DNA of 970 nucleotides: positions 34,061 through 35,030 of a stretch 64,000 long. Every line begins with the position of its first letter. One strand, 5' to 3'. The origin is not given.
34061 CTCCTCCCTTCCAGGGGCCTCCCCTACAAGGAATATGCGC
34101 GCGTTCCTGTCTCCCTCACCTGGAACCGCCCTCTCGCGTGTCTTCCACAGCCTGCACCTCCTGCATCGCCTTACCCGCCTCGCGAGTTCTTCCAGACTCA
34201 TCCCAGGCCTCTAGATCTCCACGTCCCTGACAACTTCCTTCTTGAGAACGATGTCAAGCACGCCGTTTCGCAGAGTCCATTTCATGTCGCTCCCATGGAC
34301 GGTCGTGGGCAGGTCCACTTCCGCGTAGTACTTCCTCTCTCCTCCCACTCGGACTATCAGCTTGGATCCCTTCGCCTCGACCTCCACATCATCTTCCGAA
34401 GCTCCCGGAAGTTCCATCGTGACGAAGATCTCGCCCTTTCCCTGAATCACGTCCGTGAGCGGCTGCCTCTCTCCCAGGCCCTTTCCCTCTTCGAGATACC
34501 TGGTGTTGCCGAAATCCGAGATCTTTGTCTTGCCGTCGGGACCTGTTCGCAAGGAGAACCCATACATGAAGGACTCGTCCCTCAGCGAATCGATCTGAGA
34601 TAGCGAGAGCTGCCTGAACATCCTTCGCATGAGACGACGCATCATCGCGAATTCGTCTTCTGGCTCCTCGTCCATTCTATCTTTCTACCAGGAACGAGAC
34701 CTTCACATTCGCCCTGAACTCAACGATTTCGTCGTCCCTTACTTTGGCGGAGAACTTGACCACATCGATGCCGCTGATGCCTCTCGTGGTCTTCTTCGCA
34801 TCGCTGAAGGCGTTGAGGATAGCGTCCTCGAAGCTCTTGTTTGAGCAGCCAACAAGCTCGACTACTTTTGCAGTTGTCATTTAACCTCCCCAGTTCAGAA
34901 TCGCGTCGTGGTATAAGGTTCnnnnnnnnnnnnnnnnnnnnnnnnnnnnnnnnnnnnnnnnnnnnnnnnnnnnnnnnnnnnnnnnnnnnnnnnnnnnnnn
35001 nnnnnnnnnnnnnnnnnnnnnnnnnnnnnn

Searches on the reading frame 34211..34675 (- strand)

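Call 57: search_protein_families(library=pfam, proteins=[window:34211-34675:-], max_evalue=1)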
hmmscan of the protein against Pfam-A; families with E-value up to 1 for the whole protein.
window:34211-34675:- (154 aa): 5 families
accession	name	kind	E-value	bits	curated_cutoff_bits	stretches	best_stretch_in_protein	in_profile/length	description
PF17886.7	ArsA_HSP20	-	1.3e-07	31.5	22.5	1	83-143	4-62/63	HSP20-like domain found in ArsA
PF04969.22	CS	-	1.4e-05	26.5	21.3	1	78-146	7-78/78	CS domain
PF00011.27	HSP20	-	5.2e-05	23.7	20.8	1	77-148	3-89/102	Hsp20/alpha crystallin family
PF23444.1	DUF7127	-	5.4e-05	23.8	27.6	1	91-146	30-83/83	Family of unknown function (DUF7127)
PF21413.3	SHQ1-like_CS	-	0.061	13.7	27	1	73-148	3-78/93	SHQ1-like, CS domain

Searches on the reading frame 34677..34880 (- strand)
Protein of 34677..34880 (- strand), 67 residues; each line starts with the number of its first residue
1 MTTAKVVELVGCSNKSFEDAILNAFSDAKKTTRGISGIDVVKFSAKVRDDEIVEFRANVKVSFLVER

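Call 57: search_protein_families(library=pfam, proteins=[window:34677-34880:-], max_evalue=1)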
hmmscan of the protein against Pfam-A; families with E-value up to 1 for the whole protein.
window:34677-34880:- (67 aa): 1 family
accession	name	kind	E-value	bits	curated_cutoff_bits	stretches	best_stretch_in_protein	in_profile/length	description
PF07311.17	Dodecin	-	5.5e-22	78.3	22.5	1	3-66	1-64/64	Dodecin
